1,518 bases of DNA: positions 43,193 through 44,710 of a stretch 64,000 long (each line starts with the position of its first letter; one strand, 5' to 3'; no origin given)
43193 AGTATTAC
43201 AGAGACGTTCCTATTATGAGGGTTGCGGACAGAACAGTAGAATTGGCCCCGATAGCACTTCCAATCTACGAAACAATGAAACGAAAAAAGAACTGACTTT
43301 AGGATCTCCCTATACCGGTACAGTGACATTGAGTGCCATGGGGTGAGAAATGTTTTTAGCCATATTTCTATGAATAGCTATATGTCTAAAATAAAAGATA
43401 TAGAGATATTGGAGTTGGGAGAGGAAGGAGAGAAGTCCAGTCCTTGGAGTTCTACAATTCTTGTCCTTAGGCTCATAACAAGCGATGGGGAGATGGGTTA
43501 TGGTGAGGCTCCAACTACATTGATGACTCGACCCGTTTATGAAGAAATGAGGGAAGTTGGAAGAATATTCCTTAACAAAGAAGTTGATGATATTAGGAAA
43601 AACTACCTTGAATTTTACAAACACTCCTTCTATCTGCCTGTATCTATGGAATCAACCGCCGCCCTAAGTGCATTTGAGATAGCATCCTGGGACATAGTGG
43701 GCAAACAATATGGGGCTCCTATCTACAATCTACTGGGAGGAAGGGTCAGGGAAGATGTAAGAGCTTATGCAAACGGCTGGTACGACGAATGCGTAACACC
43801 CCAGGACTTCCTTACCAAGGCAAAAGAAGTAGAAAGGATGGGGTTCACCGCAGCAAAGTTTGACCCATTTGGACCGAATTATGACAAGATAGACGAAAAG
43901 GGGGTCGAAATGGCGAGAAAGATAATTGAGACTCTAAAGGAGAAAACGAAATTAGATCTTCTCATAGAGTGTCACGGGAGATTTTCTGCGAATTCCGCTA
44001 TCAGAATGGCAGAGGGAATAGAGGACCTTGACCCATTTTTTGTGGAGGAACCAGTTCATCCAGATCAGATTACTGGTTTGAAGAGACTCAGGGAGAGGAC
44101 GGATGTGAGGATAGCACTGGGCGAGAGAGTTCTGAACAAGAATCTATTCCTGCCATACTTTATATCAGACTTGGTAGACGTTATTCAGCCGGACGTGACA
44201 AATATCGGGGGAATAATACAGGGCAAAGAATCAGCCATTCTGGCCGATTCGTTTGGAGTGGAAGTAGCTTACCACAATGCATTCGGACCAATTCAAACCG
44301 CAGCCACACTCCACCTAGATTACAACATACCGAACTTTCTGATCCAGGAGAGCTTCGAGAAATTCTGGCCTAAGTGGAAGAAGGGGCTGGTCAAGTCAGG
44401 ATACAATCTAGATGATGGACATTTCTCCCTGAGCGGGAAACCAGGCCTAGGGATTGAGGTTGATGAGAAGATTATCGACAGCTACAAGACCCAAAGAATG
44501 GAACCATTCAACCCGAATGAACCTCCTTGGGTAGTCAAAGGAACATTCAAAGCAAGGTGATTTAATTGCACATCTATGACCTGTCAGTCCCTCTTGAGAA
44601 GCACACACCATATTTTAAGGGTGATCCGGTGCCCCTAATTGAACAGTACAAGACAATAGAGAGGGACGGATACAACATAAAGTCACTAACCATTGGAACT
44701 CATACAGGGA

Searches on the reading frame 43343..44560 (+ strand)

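Call 12: search_protein_families(library=ncbifam, max_evalue=0.00001, proteins=[window:43343-44560:+])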
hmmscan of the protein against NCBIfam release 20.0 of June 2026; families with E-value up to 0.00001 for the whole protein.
window:43343-44560:+ (405 aa): 11 families
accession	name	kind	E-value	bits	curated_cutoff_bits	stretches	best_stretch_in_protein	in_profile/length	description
NF040790.2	glucon_galact_dh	equivalog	4.2e-176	585.5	750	1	16-402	2-390/390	bifunctional D-gluconate/D-galactonate dehydratase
NF010624.0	PRK14017.1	equivalog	4.6e-63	213.6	311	1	39-391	15-370/382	galactonate dehydratase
NF043051.1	ManoateDhtManD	equivalog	1.1e-42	146.3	550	2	188-385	188-387/403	D-mannonate dehydratase ManD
NF011654.0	PRK15072.1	subfamily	1.4e-41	142.7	430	2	188-385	189-388/404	D-galactonate dehydratase family protein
NF040866.1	AraD_Arch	equivalog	9.3e-37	126.9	650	1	38-383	33-371/372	arabinonate dehydratase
NF047820.1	TalGalacDh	equivalog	8.1e-27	94.1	500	1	38-379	37-362/371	L-talarate/galactarate dehydratase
NF011968.0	PRK15440.1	equivalog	9e-26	90.7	393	1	40-376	60-386/395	L-rhamnonate dehydratase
TIGR02534.1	mucon_cyclo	subfamily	4e-21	75.5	334.95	1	37-382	27-366/368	muconate/chloromuconate family cycloisomerase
NF043002.1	HProlDhtase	equivalog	6.3e-16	58.2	500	1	109-374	103-355/366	cis-3-hydroxy-L-proline dehydratase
TIGR01928.1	menC_lowGC_arch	equivalog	1.6e-07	30.7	200.65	1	39-297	23-267/325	o-succinylbenzoate synthase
NF041118.1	A_G_epim_Thtga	equivalog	3.7e-06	26.3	500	1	42-281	34-261/341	L-Ala-D/L-Glu epimerase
